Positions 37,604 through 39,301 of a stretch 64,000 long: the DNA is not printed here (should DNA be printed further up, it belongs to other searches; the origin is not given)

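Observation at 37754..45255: LuxR-HTH-NB-ARC STAND ATPase, Ser/Thr kinase-TPR, Cys-rich hypothetical, TPR-CHAT protease and small zinc-ribbon protein clustered together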

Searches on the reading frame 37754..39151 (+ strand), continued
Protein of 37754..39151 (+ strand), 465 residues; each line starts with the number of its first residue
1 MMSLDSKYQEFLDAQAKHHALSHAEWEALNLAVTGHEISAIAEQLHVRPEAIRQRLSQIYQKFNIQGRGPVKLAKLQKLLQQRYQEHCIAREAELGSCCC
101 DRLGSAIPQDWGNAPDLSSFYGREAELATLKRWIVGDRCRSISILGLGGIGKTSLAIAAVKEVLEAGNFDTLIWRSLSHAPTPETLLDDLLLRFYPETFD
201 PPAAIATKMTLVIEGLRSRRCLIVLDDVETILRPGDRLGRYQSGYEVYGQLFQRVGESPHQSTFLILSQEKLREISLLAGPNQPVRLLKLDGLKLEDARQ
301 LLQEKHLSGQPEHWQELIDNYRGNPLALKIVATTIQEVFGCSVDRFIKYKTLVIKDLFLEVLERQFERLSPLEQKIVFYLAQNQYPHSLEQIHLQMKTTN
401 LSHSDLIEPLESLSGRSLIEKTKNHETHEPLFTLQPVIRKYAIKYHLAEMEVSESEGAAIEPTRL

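Call 17: search_protein_families(library=ncbifam, proteins=[window:37754-39151:+], max_evalue=1)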
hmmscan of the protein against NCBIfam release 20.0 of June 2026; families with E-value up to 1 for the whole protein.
window:37754-39151:+ (465 aa): 9 families
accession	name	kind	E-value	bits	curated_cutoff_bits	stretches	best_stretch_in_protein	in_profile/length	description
NF040586.1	FxSxx_TPR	equivalog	3e-06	26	300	1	118-157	6-43/830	FxSxx-COOH system tetratricopeptide repeat protein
NF003420.0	PRK04841.1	equivalog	1.6e-05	23.2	537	1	16-69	834-887/903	HTH-type transcriptional regulator MalT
NF041232.1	BagY_FevT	exception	0.0012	17.8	700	1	19-71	295-347/367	LuxR family transcriptional regulator BagY/FevT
NF038214.1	IS21_help_AAA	equivalog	0.017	14.8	200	1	125-167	79-118/232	IS21-like element helper ATPase IstB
NF007018.1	PRK09483.1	equivalog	0.034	13.8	280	1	16-76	144-202/217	UvrY/SirA/GacA family response regulator transcription factor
TIGR03420.1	DnaA_homol_Hda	equivalog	0.051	13.1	194.8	1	114-167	11-66/226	DnaA regulatory inactivator Hda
TIGR02928.1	TIGR02928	subfamily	0.074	11.9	181.3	1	116-231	15-141/366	orc1/cdc6 family replication initiation protein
TIGR02937.1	sigma70-ECF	superfamily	0.11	12.1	42.9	1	25-63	122-161/165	sigma-70 family RNA polymerase sigma factor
NF005378.0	PRK06921.1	subfamily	0.12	11.4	207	1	134-169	112-147/266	hypothetical protein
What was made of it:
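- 37754..39151 (+): Sensor-less STAND NTPase (465 aa): N-terminal LuxR/sigma-r4-like HTH bundle (aa 6-62, nt 37769-37939), long helix and flexible linker, then NB-ARC NBD-HD-WHD (aa 124-434, nt 38123-39055). No C-terminal repeats. NCBIfam match to the MalT HTH region, 1.6e-5 (call 17).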

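Call 23: search_protein_families(library=pfam, proteins=[L016:13045-13551:+, L026:13349-14353:+, L041:13896-14696:+, L076:9762-10514:+, L012:8122-8868:+, L076:10537-11763:+, L076:11977-13626:+, L016:16304-19234:-], max_evalue=0.1)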
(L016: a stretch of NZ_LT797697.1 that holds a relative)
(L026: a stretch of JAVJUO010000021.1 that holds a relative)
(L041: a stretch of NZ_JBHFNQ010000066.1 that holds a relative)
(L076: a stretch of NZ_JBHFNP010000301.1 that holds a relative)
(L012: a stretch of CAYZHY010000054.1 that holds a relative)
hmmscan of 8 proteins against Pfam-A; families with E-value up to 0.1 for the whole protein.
L016:13045-13551:+ (168 aa): 1 family
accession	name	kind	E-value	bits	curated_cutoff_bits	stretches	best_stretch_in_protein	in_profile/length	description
PF06051.17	DUF928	-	3.8e-05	24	26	1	64-150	12-94/184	Domain of Unknown Function (DUF928)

L026:13349-14353:+ (334 aa): 15 families
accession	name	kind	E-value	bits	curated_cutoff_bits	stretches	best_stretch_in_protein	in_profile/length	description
PF13424.12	TPR_12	-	5.5e-12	46.1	30.1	2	243-315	2-76/77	Tetratricopeptide repeat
PF13181.12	TPR_8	-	3.9e-06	27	25.7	0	205-235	2-32/34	Tetratricopeptide repeat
PF13432.12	TPR_16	-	1.6e-05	25.7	32.7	1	250-312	3-59/65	Tetratricopeptide repeat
PF13428.12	TPR_14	-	0.00019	22.2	23.5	0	286-310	3-27/44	Tetratricopeptide repeat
PF07719.23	TPR_2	-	0.00034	20.9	27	1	289-310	6-27/34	Tetratricopeptide repeat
PF09976.15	TPR_21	-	0.00085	19.5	25.5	1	245-316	114-178/193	Tetratricopeptide repeat-like domain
PF13176.12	TPR_7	-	0.0011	19.3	27.9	0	289-310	4-25/36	Tetratricopeptide repeat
PF14938.12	SNAP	-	0.0022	17.9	25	1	251-316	81-147/282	Soluble NSF attachment protein, SNAP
PF22860.2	DUF7017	-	0.0024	18.3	27.5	1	175-311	6-138/141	Domain of unknown function (DUF7017)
PF00041.27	fn3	-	0.0025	18.4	25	1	80-144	17-77/84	Fibronectin type III domain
PF13374.12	TPR_10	-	0.0052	17.2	27.5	1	290-316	8-34/42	Tetratricopeptide repeat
PF13414.12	TPR_11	-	0.011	15.8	26.8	0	189-216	13-40/42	TPR repeat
PF06051.17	DUF928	-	0.022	14.9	26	1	113-224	73-181/184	Domain of Unknown Function (DUF928)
PF00515.34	TPR_1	-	0.036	14.3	27.8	0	290-310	7-27/34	Tetratricopeptide repeat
PF25063.1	ARM_TT21_C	-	0.093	13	35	0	153-310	3-155/209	Tetratricopeptide repeat protein 21 C-terminal ARM domain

L041:13896-14696:+ (266 aa): 1 family
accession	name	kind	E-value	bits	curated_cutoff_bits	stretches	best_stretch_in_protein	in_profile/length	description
PF06051.17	DUF928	-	2.7e-47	161.3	26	1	80-256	3-184/184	Domain of Unknown Function (DUF928)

L076:9762-10514:+ (250 aa): 1 family
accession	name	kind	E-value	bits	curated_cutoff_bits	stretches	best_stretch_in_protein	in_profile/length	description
PF06051.17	DUF928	-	3.5e-51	174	26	1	63-249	2-184/184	Domain of Unknown Function (DUF928)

L012:8122-8868:+ (248 aa): 0 families

L076:10537-11763:+ (408 aa): 27 families (the best 25 are shown)
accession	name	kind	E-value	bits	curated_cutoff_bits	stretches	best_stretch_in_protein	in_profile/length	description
PF13424.12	TPR_12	-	1.2e-54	182.9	30.1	5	315-386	3-76/77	Tetratricopeptide repeat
PF13374.12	TPR_10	-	1.3e-34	117.6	27.5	5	237-267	4-34/42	Tetratricopeptide repeat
PF00515.34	TPR_1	-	8e-28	95.5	27.8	5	357-381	3-27/34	Tetratricopeptide repeat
PF07719.23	TPR_2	-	1.3e-23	81.6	27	3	357-381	3-27/34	Tetratricopeptide repeat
PF13176.12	TPR_7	-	1.5e-19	68.8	27.9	2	278-311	2-35/36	Tetratricopeptide repeat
PF13181.12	TPR_8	-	2.1e-19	68.4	25.7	3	356-385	2-31/34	Tetratricopeptide repeat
PF17874.7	TPR_MalT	-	1.8e-18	67.4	45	2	214-386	15-192/336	MalT-like TPR region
PF24885.1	TPR_NPHP3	-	1.8e-11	44.4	100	1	239-347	103-215/239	Nephrocystin-3 TPR domain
PF14938.12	SNAP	-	4e-09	36.8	25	1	311-388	71-148/282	Soluble NSF attachment protein, SNAP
PF13431.12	TPR_17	-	1.7e-06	28.3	24.4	0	357-376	15-34/34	Tetratricopeptide repeat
PF12968.13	DUF3856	-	3.8e-06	27.4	27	0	203-263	19-83/143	Domain of Unknown Function (DUF3856)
PF13428.12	TPR_14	-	6.5e-06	26.8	23.5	0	246-265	12-31/44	Tetratricopeptide repeat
PF13432.12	TPR_16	-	1.3e-05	25.9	32.7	0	199-264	3-60/65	Tetratricopeptide repeat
PF14559.12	TPR_19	-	1.5e-05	25.6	25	1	204-268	2-59/68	Tetratricopeptide repeat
PF13371.12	TPR_9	-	1.9e-05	25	35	0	242-266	36-60/73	Tetratricopeptide repeat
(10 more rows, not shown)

L076:11977-13626:+ (549 aa): 18 families
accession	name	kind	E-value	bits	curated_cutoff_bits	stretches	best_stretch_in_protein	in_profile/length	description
PF12770.12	CHAT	-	2.8e-72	244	24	1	278-548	4-289/289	CHAT domain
PF13424.12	TPR_12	-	7.7e-19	68.1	30.1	2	37-106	4-76/77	Tetratricopeptide repeat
PF00515.34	TPR_1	-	2.4e-10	40.2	27.8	2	39-64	5-30/34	Tetratricopeptide repeat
PF07719.23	TPR_2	-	1.3e-07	31.6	27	1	1-24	7-30/34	Tetratricopeptide repeat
PF13374.12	TPR_10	-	5.2e-07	29.9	27.5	0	38-67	5-34/42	Tetratricopeptide repeat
PF13176.12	TPR_7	-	7.6e-07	29.2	27.9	0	39-67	3-31/36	Tetratricopeptide repeat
PF13181.12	TPR_8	-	3.1e-05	24.2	25.7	0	40-66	6-32/34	Tetratricopeptide repeat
PF13414.12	TPR_11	-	0.00017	21.6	26.8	0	4-26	3-25/42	TPR repeat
PF17874.7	TPR_MalT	-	0.00034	20.4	45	1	2-149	129-264/336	MalT-like TPR region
PF13428.12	TPR_14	-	0.0018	19.2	23.5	0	133-154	9-30/44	Tetratricopeptide repeat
PF13174.12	TPR_6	-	0.0024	18.8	26.3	0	1-20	6-25/33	Tetratricopeptide repeat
PF02561.19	FliS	-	0.0032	18.2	26.7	1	80-144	30-94/115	Flagellar protein FliS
PF25058.1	ARM_TT21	-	0.0089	16.4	27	0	2-108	14-120/155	Tetratricopeptide repeat protein 21 ARM repeat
PF13432.12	TPR_16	-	0.071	14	32.7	0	2-20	4-22/65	Tetratricopeptide repeat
PF07721.20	TPR_4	-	0.078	14.1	27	0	133-150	9-26/26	Tetratricopeptide repeat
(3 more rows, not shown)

L016:16304-19234:- (976 aa): 1 family
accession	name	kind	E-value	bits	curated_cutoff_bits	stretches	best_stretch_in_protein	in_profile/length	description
PF05860.19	TPS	-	2.4e-62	211.6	33.5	1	24-267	1-251/252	TPS secretion domain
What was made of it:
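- On DUF928 (PF06051): The Planktothrix orthologue scores 24 bits (call 23).
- Closest known: Cyanobacterial DUF928 / CHAT / TPS / ShlB gene neighbourhoods. Same: Floridaenema and Microseira cassettes have a true DUF928 gene at the P304 position (E 1e-47 to 1e-51, call 23).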

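Call 54: search_dna_similar(query=window:37754-39151:+, collection=plasmids, mode=protein, max_rows=60)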
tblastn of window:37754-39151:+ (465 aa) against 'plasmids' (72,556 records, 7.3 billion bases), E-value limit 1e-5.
Records with a match: 88; places in all: 113; records where one place covers at least 80% of the query: 1.
Best place of each record, by identity: <60% 88.
By first word of the organism name: Nostoc 42; Acaryochloris 15; Leptolyngbya 7; Synechocystis 4; Gloeothece 3; Calothrix 2; Chroococcidiopsis 2; Trichormus 2; Sphaerospermopsis 1; Stanieria 1; and 9 more.
By predicted mobility (MOB-suite, as given by PLSDB): non-mobilizable 45; conjugative 32; mobilizable 11.
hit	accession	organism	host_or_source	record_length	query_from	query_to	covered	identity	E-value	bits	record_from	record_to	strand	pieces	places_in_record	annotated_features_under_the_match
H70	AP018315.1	Sphaerospermopsis kisseleviana NIES-73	-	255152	11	447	94%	37.7%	3e-67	240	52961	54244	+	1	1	putative Transcriptional Regulator, Fis family protein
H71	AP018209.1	Calothrix brevissima NIES-22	-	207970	109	450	74%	44.2%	2e-64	232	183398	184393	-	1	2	WD-40 repeat-containing protein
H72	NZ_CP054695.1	Nostoc edaphicum CCNP1411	-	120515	110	464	76%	41.0%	1e-58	215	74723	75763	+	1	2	NB-ARC domain-containing protein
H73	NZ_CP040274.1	Nostoc sp. C052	Blasia pusilla,pure culture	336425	110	464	76%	40.9%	1e-59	218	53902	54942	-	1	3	NB-ARC domain-containing protein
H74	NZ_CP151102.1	Nostoc sp. UHCC 0302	isolated culture,lake sediment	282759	109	442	72%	43.4%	2e-54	203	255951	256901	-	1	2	NB-ARC domain-containing protein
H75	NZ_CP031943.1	Nostoc sphaeroides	whole organism,water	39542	109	441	72%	43.3%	9e-63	228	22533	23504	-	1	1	NB-ARC domain-containing protein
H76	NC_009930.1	Acaryochloris marina MBIC11017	-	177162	110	450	73%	41.9%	1e-60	221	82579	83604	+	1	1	NB-ARC domain-containing protein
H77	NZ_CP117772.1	Nostoc sp. UHCC 0926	whole organism,lichen surface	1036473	109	441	72%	42.9%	6e-61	222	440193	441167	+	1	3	none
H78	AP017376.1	Stanieria sp. NIES-3757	-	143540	109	444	72%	42.4%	5e-62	225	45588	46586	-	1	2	WD-repeat protein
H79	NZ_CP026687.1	Nostoc sp. 'Peltigera membranacea cyanobiont' N6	Lichen thallus,Peltigera membranacea ...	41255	109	441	72%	42.7%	4e-62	226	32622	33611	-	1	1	NB-ARC domain-containing protein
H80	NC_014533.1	Gloeothece verrucosa PCC 7822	fresh water in rice field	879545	109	450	74%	41.4%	9e-61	222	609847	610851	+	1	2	NB-ARC domain-containing protein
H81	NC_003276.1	Nostoc sp. PCC 7120 = FACHB-418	-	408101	110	442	72%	42.5%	5e-61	223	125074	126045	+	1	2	NB-ARC domain-containing protein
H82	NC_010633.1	Nostoc punctiforme PCC 73102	-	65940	110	441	71%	42.6%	3e-62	226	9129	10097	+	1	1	NB-ARC domain-containing protein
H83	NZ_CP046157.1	Leptolyngbya sp. BL0902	cell culture,open pond on an algae farm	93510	111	450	73%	41.6%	6e-54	202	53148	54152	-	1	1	NB-ARC domain-containing protein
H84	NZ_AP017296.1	Nostoc sp. NIES-3756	-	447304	105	455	75%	40.0%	3e-54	203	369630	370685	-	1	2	NB-ARC domain-containing protein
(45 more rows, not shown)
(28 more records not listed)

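Call 89: search_protein_families(library=padloc, proteins=[window:37754-39151:+], max_evalue=0.001)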
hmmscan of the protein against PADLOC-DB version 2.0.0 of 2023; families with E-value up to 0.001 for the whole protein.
window:37754-39151:+ (465 aa): 1 family
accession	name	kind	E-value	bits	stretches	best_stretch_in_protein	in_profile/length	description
PDLC01851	CARF3--CARF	-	4.3e-05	21.1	1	18-64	207-253/279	-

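Call 90: search_solved_structures(query=window:37754-39151:+, max_evalue=0.01)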
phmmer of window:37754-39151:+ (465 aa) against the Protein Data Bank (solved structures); distinct sequences matched with E-value up to 0.01: 5.
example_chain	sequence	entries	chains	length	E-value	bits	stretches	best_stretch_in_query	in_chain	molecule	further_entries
6mfv_A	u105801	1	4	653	0.00014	23.8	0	108-159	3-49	tetratricopeptide repeat sensor PH0952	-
6j5t_G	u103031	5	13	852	0.00023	23.1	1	116-228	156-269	Disease resistance RPP13-like protein 4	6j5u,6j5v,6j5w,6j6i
9fyc_A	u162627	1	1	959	0.00024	23.1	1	136-228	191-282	CC-NBS-LRR resistance protein MLA13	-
7xc2_C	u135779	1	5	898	0.00088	21.2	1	139-228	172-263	CNL9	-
7xe0_A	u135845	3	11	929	0.00092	21.1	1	139-228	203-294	Sr35 | CNL9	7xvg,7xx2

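Call 100: predict_structure(alignment_id=A1)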
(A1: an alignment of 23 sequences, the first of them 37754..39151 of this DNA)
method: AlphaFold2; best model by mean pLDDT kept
length: 465 residues; sequences in the alignment: 23
mean_pLDDT: 86.6   pTM: 0.72
mean pLDDT of the five models: 86.6, 84.7, 83.9, 82.8, 82.7
residues with pLDDT >= 90: 289; 70-90: 126; 50-70: 31; < 50: 19
segments of 3 or more residues with pLDDT < 50: 1-3, 96-105, 460-465
pLDDT, mean of each block of 10 residues (from residue 1): 68 93 94 89 93 94 83 87 82 52 54 73 91 97 94 94 91 92 94 84 93 95 96 85 95 96 96 93 94 91 90 92 90 90 89 75 90 93 91 80 87 91 90 92 80 56 36
secondary structure, 60 per line:
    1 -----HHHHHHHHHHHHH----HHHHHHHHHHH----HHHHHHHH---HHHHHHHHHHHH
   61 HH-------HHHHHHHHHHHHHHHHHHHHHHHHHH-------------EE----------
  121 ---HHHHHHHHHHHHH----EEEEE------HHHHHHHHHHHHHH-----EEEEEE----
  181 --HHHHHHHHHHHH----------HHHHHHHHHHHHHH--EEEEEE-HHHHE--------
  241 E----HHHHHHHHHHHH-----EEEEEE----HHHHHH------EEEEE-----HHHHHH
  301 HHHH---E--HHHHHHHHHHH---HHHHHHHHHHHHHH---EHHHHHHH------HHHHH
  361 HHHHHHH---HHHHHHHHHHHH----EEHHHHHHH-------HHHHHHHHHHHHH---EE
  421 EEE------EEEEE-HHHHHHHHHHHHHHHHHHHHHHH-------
elements in order: H6-18 H23-33 H38-45 H49-62 H70-95 H124-136 E141-145 H152-165 E171-176 H183-194 H205-218 E221-226 H228-231 H246-257 E263-268 H273-278 E285-289 H295-304 H311-321 H325-338 H343-349 H356-367 H371-382 H389-395 H403-415 E419-423 E430-434 H436-458
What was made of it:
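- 37754..39151 (+): AF2 pLDDT 86.6 (call 100).
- On STAND NTPase, NB-ARC/AP-ATPase clade: The AF2 model shows NBD 124-305, HD 311-349 and WHD 356-434 (call 100). The protein ends at aa 465, one helix after the WHD (call 100).
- On LuxR/GerE-type HTH (PF00196): AF2 shows a helical bundle at aa 6-62 (call 100).
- Checked: The AF2 model (pLDDT 86.6) shows a helical HTH bundle, then NBD-HD-WHD, and nothing after the WHD (call 100).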
